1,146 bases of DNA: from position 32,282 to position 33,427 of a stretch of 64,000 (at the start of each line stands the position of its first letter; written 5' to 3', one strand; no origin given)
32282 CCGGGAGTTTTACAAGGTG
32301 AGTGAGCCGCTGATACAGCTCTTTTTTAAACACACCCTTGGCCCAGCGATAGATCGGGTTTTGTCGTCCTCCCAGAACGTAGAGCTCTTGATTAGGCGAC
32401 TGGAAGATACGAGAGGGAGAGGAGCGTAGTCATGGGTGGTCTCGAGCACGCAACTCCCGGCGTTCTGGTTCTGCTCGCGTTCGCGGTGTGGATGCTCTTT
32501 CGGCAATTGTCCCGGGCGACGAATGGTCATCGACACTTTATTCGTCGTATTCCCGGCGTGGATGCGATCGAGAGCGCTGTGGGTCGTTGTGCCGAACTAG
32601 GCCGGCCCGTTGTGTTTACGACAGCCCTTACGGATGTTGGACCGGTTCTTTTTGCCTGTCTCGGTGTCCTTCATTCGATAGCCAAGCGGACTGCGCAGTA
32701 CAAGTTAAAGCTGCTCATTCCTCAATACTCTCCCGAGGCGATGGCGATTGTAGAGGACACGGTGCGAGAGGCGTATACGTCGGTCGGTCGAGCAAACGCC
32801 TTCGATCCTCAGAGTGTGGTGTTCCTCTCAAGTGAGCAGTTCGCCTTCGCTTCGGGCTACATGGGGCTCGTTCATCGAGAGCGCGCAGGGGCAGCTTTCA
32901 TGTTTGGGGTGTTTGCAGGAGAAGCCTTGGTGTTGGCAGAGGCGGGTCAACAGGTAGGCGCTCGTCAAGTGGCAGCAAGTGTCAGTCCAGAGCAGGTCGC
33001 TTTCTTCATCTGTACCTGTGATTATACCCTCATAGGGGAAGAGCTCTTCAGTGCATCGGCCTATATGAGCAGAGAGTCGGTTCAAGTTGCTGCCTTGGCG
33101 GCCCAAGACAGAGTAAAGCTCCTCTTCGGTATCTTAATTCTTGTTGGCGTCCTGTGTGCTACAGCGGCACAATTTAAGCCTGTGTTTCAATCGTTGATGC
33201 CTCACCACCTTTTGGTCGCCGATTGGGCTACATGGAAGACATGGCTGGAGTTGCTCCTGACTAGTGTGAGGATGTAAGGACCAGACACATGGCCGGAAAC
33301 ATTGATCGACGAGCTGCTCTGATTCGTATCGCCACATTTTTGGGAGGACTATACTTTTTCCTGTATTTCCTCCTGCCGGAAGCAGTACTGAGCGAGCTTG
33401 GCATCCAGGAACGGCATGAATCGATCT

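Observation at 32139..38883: Seven-gene translationally coupled cassette: four unassignable membrane proteins + GlmL-type ASKHA ATPase + barrel-sandwich/KOW protein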

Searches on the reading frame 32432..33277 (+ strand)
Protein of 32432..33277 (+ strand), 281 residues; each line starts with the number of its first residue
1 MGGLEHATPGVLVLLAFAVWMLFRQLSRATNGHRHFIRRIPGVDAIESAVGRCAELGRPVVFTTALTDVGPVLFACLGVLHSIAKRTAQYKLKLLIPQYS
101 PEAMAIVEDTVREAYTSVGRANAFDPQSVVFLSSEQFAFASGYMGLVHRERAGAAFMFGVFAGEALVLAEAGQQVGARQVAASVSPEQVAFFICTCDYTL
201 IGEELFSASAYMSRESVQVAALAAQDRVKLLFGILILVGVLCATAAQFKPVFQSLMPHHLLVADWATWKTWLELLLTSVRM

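Call 3: search_protein_families(library=pfam, proteins=[window:32432-33277:+], max_evalue=0.1)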
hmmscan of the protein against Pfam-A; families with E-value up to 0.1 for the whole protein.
window:32432-33277:+ (281 aa): 1 family
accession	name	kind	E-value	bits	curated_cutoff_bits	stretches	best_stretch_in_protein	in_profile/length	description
PF20539.3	DUF6754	-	3.1e-75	253.1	27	1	12-247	15-250/257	Domain of unknown function (DUF6754)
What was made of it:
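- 32432..33277 (+): p2: DUF6754 protein. N-terminal TM helix, highly conserved core (Rossmann-like in the model, residues 169-201 unresolved), then C-terminal TM helices. Both termini are probably outside the cytoplasm. PF20539, 3e-75 (call 3).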

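Call 4: search_protein_families(library=ncbifam, proteins=[window:32432-33277:+], max_evalue=0.1)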
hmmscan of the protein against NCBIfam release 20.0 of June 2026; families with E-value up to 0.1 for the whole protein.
window:32432-33277:+ (281 aa): 0 families

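Call 6: search_protein_families(library=padloc, proteins=[window:32432-33277:+], max_evalue=0.1)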
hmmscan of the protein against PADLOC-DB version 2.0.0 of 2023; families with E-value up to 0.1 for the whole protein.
window:32432-33277:+ (281 aa): 0 families

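Call 9: find_homologous_proteins(query=window:32432-33277:+, max_evalue=0.001)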
Query window:32432-33277:+ (281 aa): 3752 proteins with E <= 0.001 among 8000 candidates; the best 120 are listed.
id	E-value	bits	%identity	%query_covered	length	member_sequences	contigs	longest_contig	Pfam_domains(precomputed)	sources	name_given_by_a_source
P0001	1.1e-161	555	91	99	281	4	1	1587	PF20539.4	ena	-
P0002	6.0e-158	542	91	97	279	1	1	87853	PF20539.4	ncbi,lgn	-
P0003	1.9e-157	541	88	98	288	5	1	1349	PF20539.4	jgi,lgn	jgi:hypothetical protein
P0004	1.3e-154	531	86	99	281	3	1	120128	PF20539.4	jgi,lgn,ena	-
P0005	1.3e-142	492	83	96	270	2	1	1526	PF20539.4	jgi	-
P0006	1.5e-141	489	84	94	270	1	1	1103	PF20539.4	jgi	jgi:hypothetical protein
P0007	2.9e-132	458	77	95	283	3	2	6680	PF20539.4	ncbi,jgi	jgi:hypothetical protein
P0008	2.6e-131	455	78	95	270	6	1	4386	PF20539.4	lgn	-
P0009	1.6e-129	449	76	96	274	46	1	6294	PF20539.4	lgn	-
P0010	2.9e-129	448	78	95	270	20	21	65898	PF20539.4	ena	-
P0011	4.1e-129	448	78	95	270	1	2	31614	PF20539.4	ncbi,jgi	jgi:hypothetical protein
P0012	4.6e-129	448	75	95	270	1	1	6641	PF20539.4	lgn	-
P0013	1.0e-128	447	75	96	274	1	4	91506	PF20539.4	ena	-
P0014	1.9e-128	446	75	95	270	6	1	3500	PF20539.4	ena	-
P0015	2.9e-128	445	76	95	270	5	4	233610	PF20539.4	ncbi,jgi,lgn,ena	jgi:hypothetical protein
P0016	3.1e-128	445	77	96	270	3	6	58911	PF20539.4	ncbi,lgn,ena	-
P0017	3.3e-128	445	75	95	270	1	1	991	PF20539.4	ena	-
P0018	4.6e-128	444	76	95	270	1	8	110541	PF20539.4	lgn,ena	-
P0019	8.3e-128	444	76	92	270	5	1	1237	PF20539.4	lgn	-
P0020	1.9e-127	442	76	95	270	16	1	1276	PF20539.4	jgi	jgi:hypothetical protein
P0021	5.1e-127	441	75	96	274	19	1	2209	PF20539.4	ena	-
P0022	5.4e-127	441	76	95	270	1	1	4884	PF20539.4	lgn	-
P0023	1.2e-126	440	76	95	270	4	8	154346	PF20539.4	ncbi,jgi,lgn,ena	jgi:hypothetical protein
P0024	1.5e-126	439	75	96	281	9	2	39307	PF20539.4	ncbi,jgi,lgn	jgi:hypothetical protein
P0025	2.0e-126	439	76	94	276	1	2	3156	PF20539.4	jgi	jgi:hypothetical protein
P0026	7.0e-126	437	75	96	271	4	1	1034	PF20539.4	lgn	-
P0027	1.2e-125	437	74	96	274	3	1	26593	PF20539.4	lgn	-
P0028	1.6e-125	436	72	97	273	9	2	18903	PF20539.4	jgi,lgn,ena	-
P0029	1.6e-125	436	75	95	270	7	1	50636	PF20539.4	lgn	-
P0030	1.7e-125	436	74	96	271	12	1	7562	PF20539.4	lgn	-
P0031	5.5e-125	434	73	96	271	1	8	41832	PF20539.4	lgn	-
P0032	1.6e-124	433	74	95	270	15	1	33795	PF20539.4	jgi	jgi:hypothetical protein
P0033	2.9e-124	432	74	96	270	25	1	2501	PF20539.4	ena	-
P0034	4.2e-124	431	74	95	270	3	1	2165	PF20539.4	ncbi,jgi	jgi:hypothetical protein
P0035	4.3e-124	431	72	96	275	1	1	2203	PF20539.4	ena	-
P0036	4.4e-124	431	74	95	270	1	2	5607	PF20539.4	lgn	-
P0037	5.7e-124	431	71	99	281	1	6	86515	PF20539.4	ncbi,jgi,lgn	jgi:hypothetical protein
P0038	6.0e-124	431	76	95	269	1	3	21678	PF20539.4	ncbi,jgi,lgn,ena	-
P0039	7.9e-124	431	74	95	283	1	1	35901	PF20539.4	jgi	jgi:hypothetical protein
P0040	2.5e-123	429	73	95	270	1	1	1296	PF20539.4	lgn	-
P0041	2.6e-122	426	74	94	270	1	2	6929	PF20539.4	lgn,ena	-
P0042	3.4e-122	425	73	95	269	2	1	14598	PF20539.4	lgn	-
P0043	6.8e-122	424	71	96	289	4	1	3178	PF20539.4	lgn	-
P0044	1.3e-121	423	72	96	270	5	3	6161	PF20539.4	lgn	-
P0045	2.8e-121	422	73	94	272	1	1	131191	PF20539.4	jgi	-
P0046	3.6e-121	422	71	95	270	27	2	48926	PF20539.4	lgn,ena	-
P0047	7.3e-121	421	73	95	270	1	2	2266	PF20539.4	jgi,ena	jgi:hypothetical protein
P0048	1.5e-120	420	72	94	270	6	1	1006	PF20539.4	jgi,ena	jgi:hypothetical protein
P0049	2.5e-120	419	73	93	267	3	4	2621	PF20539.4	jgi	jgi:hypothetical protein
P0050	4.5e-120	418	73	94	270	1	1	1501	PF20539.4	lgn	-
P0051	7.2e-119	414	71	95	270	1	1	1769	PF20539.4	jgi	-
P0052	1.0e-118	414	71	94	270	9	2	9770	PF20539.4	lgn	-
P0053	2.5e-118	413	72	94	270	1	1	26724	PF20539.4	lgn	-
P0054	9.3e-118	411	71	94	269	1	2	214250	PF20539.4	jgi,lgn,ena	jgi:hypothetical protein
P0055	1.7e-117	410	71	94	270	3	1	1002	PF20539.4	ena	-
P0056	2.5e-117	409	71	94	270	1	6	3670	PF20539.4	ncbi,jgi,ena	jgi:hypothetical protein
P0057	3.1e-117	409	71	94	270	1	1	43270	PF20539.4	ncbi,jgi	jgi:hypothetical protein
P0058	4.2e-117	408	71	94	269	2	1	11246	PF20539.4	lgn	-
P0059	4.8e-117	408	70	94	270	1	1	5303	PF20539.4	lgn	-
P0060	5.2e-117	408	68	96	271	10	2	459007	PF20539.4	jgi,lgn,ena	-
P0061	5.8e-117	408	69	94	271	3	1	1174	PF20539.4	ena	-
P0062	7.1e-117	408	70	94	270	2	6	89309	PF20539.4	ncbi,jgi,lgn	jgi:hypothetical protein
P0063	1.0e-116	407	70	94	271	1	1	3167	PF20539.4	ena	-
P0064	5.5e-116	405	70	96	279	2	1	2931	PF20539.4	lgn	-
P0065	5.6e-116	405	71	94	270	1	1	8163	PF20539.4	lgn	-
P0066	6.2e-116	405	70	94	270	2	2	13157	PF20539.4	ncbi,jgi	jgi:hypothetical protein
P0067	5.3e-115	402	70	94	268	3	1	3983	PF20539.4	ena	-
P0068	6.3e-115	401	71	94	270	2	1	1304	PF20539.4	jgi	jgi:hypothetical protein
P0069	7.1e-115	401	69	95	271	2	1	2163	PF20539.4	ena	-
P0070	7.6e-115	401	70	94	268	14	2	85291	PF20539.4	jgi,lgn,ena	-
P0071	5.5e-114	398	69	95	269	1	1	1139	PF20539.4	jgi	jgi:hypothetical protein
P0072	1.2e-113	397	69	94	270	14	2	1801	PF20539.4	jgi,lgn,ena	jgi:hypothetical protein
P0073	1.3e-113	397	67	96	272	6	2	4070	PF20539.4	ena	-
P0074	2.2e-112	393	69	94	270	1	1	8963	PF20539.4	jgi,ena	jgi:hypothetical protein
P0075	4.3e-112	392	70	93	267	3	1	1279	PF20539.4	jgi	jgi:hypothetical protein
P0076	6.3e-112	392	69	94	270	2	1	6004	PF20539.4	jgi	jgi:hypothetical protein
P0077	2.5e-110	386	66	96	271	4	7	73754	PF20539.4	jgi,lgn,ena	jgi:hypothetical protein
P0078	1.7e-107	377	64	96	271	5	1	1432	PF20539.4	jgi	jgi:hypothetical protein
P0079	2.3e-106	373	63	96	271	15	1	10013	PF20539.4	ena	-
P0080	2.4e-104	367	64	91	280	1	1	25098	PF20539.4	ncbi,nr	ncbi:MAG: hypothetical protein J5J00_07270 [Deltaproteobacteria bacterium]|nr:hypothetical protein [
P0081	3.4e-103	363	64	95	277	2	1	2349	PF20539.4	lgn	-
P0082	1.1e-102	361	68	82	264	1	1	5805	PF20539.4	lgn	-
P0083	8.8e-102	358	63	95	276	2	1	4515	PF20539.4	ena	-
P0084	1.4e-101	358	64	95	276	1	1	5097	PF20539.4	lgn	-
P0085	1.8e-101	357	66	88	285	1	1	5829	PF20539.4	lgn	-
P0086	5.9e-101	356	62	95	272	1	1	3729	PF20539.4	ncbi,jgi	jgi:hypothetical protein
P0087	6.3e-101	355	66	89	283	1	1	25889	PF20539.4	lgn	-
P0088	6.5e-101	355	60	94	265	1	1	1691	PF20539.4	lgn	-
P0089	6.8e-101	355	68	87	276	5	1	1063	PF20539.4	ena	-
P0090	6.2e-100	352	66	87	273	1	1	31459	PF20539.4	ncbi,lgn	-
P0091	7.8e-100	352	68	86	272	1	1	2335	PF20539.4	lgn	-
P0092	1.2e-99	351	61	96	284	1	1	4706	PF20539.4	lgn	-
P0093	1.2e-99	351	61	97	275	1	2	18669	PF20539.4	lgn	-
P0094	1.3e-99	351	63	91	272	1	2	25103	PF20539.4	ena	-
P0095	2.4e-99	350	60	94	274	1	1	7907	PF20539.4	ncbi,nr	ncbi:hypothetical protein OAO01_06485 [Oligoflexia bacterium]|nr:hypothetical protein [Oligoflexia b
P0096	6.8e-99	349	59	95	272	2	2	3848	PF20539.4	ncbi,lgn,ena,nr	ncbi:MAG: hypothetical protein KDD55_09270 [Bdellovibrionales bacterium]|nr:hypothetical protein [Bd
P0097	8.9e-99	348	60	94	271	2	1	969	PF20539.4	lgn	-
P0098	1.4e-98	348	66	89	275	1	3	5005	PF20539.4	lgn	-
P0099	2.2e-98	347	60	95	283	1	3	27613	PF20539.4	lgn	-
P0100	2.3e-98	347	60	96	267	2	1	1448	PF20539.4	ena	-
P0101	4.1e-98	346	58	94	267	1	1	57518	PF20539.4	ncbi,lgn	-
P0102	5.3e-98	346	61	95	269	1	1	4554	PF20539.4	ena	-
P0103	5.8e-98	346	64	89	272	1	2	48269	PF20539.4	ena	-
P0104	9.8e-98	345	59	99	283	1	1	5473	PF20539.4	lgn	-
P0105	1.8e-97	344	59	94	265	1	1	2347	PF20539.4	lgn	-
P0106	2.3e-97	344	64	89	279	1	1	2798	PF20539.4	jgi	jgi:hypothetical protein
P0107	2.7e-97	344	61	98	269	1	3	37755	PF20539.4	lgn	-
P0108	3.6e-97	343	63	89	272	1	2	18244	PF20539.4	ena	-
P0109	4.8e-97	343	62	90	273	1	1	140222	PF20539.4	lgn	-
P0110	5.6e-97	343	58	94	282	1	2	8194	PF20539.4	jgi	jgi:hypothetical protein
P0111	5.9e-97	342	63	83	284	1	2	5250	PF20539.4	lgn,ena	-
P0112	6.9e-97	342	57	96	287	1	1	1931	PF20539.4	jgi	jgi:hypothetical protein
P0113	1.0e-96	342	61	94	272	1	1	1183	PF20539.4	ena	-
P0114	1.3e-96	341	58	94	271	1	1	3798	PF20539.4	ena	-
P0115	1.8e-96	341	57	94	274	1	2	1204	PF20539.4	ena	-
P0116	2.0e-96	341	63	91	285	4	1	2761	PF20539.4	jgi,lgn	jgi:hypothetical protein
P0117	2.6e-96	340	61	91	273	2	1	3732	PF20539.4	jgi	-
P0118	2.8e-96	340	60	97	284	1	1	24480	PF20539.4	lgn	-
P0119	4.8e-96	339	63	83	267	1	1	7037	PF20539.4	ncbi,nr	ncbi:MAG: hypothetical protein KDD56_04285 [Bdellovibrionales bacterium]|nr:hypothetical protein [Bd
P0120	4.8e-96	339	59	98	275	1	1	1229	PF20539.4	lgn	-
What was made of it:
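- Closest known: Pfam DUF6754. Same: All listed homologues of p2 carry this domain (call 9).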

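Call 11: find_related_loci(query=A1, collection=genome_contigs, flank=10000)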
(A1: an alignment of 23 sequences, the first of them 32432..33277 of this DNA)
Query A1 (281 aa) in genome_contigs; peptide patterns used: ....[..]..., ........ (x = any residue, [..] = any of these).
599 stretches matched a pattern (row limit reached: there are more); 57 encode a relative of the query (tblastn E <= 1e-3); 57 distinct loci.
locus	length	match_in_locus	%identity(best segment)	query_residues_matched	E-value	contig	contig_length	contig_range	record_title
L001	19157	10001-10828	88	1-276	1e-152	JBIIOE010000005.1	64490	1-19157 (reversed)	MAG: Bdellovibrionota bacterium isolate ME2002-09-27pf_3300034103_group1_bin185 Rohwer_bin1191_scaffold_208_c1, whole ge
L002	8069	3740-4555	73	1-272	2e-135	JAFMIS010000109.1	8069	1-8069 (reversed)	Bacterium isolate DEBay_Sum019D_L_G_100 NODE_10674_length_8069_cov_4.936112, whole genome shotgun sequence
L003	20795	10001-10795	77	1-265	3e-130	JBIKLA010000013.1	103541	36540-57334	MAG: Bdellovibrionota bacterium isolate ME2014-08-19_3300042467_group5_bin109 Rohwer_bin1186_scaffold_58_c1, whole genom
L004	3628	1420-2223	77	1-268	2e-132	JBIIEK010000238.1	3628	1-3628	MAG: Bdellovibrionota bacterium isolate ME2000-09-26pf_3300044610_group1_bin166 Rohwer_bin1165_scaffold_376_c2, whole ge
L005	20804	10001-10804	71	1-268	4e-128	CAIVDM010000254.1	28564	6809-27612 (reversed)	MAG: uncultured delta proteobacterium isolate ErkenSummer_bin-0574 genome assembly, contig: bin-0574:254/255, whole geno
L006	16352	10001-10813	75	1-269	2e-127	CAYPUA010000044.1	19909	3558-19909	MAG TPA_asm: uncultured Bdellovibrionales bacterium isolate SRP193358_co1_85 genome assembly, contig: NODE_6745_length_1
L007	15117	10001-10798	76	1-266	4e-126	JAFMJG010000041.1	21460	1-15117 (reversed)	Bacterium isolate DEBay_Sum019D_L_G_148 NODE_2071_length_21460_cov_5.636720, whole genome shotgun sequence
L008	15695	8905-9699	72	1-265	1e-122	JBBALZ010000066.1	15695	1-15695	MAG: Bdellovibrionota bacterium isolate EUL_076 ctg66-EUL_076, whole genome shotgun sequence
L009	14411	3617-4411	74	1-265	5e-121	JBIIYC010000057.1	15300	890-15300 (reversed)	MAG: Bdellovibrionota bacterium isolate ME2005-08-16_3300042507_group2_bin71 Rohwer_bin1169_scaffold_2598_c1, whole geno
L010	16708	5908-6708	75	1-267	4e-120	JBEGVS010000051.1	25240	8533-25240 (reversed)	MAG: Pseudomonadota bacterium isolate riogrande_2019_sw_WHONDRS-S19S_0066_B_bin.28 scaffold_637865, whole genome shotgun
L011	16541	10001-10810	75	1-269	4e-120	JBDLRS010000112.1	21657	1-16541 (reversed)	MAG: Pseudomonadota bacterium isolate icacos_2019_sw_WHONDRS-S19S_0094_B_bin.45 scaffold_970446, whole genome shotgun se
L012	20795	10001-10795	70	1-265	1e-118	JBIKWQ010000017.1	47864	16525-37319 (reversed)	MAG: Bdellovibrionota bacterium isolate ME2015-09-13_3300035666_group6_bin39 Rohwer_bin1188_scaffold_428_c1, whole genom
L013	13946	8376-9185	74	1-268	1e-114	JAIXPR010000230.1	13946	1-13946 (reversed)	MAG: Proteobacteria bacterium isolate C1_MAG_00071 C1_MAG_00071_000000000103, whole genome shotgun sequence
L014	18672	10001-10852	56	1-277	2e-105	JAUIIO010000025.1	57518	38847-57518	MAG: bacterium isolate Co_bin.265 NODE_4049_length_57518_cov_1.597585, whole genome shotgun sequence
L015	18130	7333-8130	59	1-271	5e-102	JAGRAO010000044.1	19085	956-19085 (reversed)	MAG: Bdellovibrionales bacterium isolate HKST-UBA20 NODE_44_length_19085_cov_4.092961, whole genome shotgun sequence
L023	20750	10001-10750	59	1-250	2e-95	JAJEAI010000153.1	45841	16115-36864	MAG: Candidatus Binatia bacterium isolate jk18x7bins.45 k141_2564252, whole genome shotgun sequence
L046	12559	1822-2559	53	3-248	3e-80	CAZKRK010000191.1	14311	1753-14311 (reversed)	MAG TPA_asm: uncultured Victivallales bacterium isolate binchicken_co97_363 genome assembly, contig: NODE_17014_length_1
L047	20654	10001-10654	57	29-246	6e-80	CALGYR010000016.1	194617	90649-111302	MAG TPA_asm: uncultured bacterium isolate SRR6007444_bin.47_CONCOCT_v1.1_MAG genome assembly, contig: ERZ724098.5, whole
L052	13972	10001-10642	52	11-226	7e-71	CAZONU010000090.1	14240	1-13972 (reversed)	MAG TPA_asm: uncultured Planctomycetia bacterium isolate SRP068000_co4_470 genome assembly, contig: NODE_5551_length_142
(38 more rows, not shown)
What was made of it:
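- Named hosts belong to phyla usually described as diderm (call 11).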

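Call 20: predict_structure(alignment_id=A1)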
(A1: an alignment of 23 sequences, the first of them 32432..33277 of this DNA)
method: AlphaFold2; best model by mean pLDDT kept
length: 281 residues; sequences in the alignment: 23
mean_pLDDT: 74.4   pTM: 0.70
mean pLDDT of the five models: 74.4, 69.0, 68.2, 67.6, 65.8
residues with pLDDT >= 90: 39; 70-90: 155; 50-70: 47; < 50: 40
segments of 3 or more residues with pLDDT < 50: 1-3, 141-144, 169-201
pLDDT, mean of each block of 10 residues (from residue 1): 64 88 89 78 67 80 73 80 90 87 89 93 89 67 53 68 54 35 36 41 67 80 84 89 90 83 85 84 70
secondary structure, 60 per line:
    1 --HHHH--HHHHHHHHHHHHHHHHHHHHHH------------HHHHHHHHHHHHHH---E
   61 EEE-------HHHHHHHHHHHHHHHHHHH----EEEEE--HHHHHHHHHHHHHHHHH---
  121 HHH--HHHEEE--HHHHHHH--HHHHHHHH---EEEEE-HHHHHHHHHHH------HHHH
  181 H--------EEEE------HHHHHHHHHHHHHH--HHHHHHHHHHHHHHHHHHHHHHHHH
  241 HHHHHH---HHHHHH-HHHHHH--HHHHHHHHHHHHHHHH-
elements in order: H3-6 H9-30 H43-56 E60-63 H71-89 E94-98 H101-117 E129-131 H134-140 H143-150 E154-158 H160-170 H177-181 E190-193 H200-213 H216-246 H250-255 H257-262 H265-280
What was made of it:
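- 32432..33277 (+): AlphaFold model with pLDDT 74 (call 20).
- The p2 model is only moderately confident, and its most conserved stretch (169-201) is unresolved (call 20).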

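Call 30: fold_search(model_id=the predicted structure, library=pdb)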
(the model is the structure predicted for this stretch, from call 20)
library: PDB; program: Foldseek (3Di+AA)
matches with E <= 10: 1549; with E <= 0.001: 0
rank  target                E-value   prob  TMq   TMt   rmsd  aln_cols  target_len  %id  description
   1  3nl6_B                4.7e-03  0.85  0.21  0.14  15.0       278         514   14  The Crystal Structure of Candida glabrata THI6, a Bifunctional Enzyme involved in Thiamin Biosyhthesis of Eukaryotes (released 2010-11-10)
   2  5hoq_C                1.2e-02  1.00  0.38  0.44   8.9       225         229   13  Apo structure of CalS11, TDP-rhamnose 3'-o-methyltransferase, an enzyme in Calicheamicin biosynthesis (released 2016-03-30)
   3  5wc6_A                2.2e-02  0.96  0.27  0.21  10.6       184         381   11  Structure of a bacterial polysialyltransferase at 2.2 Angstrom resolution (released 2017-08-02)
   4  6acq_B                2.5e-02  0.97  0.25  0.25   7.9       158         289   10  Crystal structure of (S)-3-hydroxybutyryl-CoA dehydrogenase from Clostridium acetobutylicum, apo form (released 2018-11-07)
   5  6tmh_g                3.0e-02  0.47  0.20  0.21  17.7       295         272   12  Cryo-EM structure of Toxoplasma gondii mitochondrial ATP synthase dimer, OSCP/F1/c-ring model (released 2020-12-16)
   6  5ahw_D                3.2e-02  0.96  0.25  0.45   6.8       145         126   16  Crystal structure of universal stress protein MSMEG_3811 in complex with cAMP (released 2015-04-01)
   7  6byq                  3.7e-02  0.72  0.28  0.26  15.2       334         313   12  Crystal structure of Tyrosine-tRNA ligase from Helicobacter pylori G27 (released 2018-03-21)
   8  5wcn_A                4.1e-02  0.90  0.26  0.20  10.6       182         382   13  Structure of a bacterial polysialyltransferase in complex with CDP (released 2017-08-02)
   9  6aa8_B                4.3e-02  0.96  0.27  0.27   6.9       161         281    9  Crystal structure of (S)-3-hydroxybutyryl-coenzymeA dehydrogenase from Clostridium acetobutylicum complexed with NAD+ (released 2018-11-07)
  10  5vje_B                4.3e-02  0.51  0.20  0.18  11.9       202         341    7  Class II fructose-1,6-bisphosphate aldolase of Escherichia coli with D-glucitol 1,6-bisphosphate (released 2018-04-11)
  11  3ioc_A                4.5e-02  0.63  0.23  0.24  14.0       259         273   14  Crystal Structure of Mycobacterium Tuberculosis Pantothenate Synthetase at 2.50 Ang resolution in complex with 5'-deox (released 2009-12-01)
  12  7tju_G                4.5e-02  0.51  0.22  0.24  17.2       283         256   11  Yeast ATP synthase F1 region State 1-3binding beta_tight open without exogenous ATP (released 2022-04-20)
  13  9hs2_D                5.0e-02  0.77  0.31  0.22  20.6       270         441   15  Crystal structure of the Escherichia coli nucleosidase PpnN (ppGpp form) (released 2025-11-12)
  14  6acq_A                5.2e-02  0.92  0.25  0.25   7.8       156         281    9  Crystal structure of (S)-3-hydroxybutyryl-CoA dehydrogenase from Clostridium acetobutylicum, apo form (released 2018-11-07)
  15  6y32_B                5.2e-02  0.69  0.28  0.27  12.1       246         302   13  Structure of the GTPase heterodimer of human SRP54 and SRalpha (released 2020-09-23)
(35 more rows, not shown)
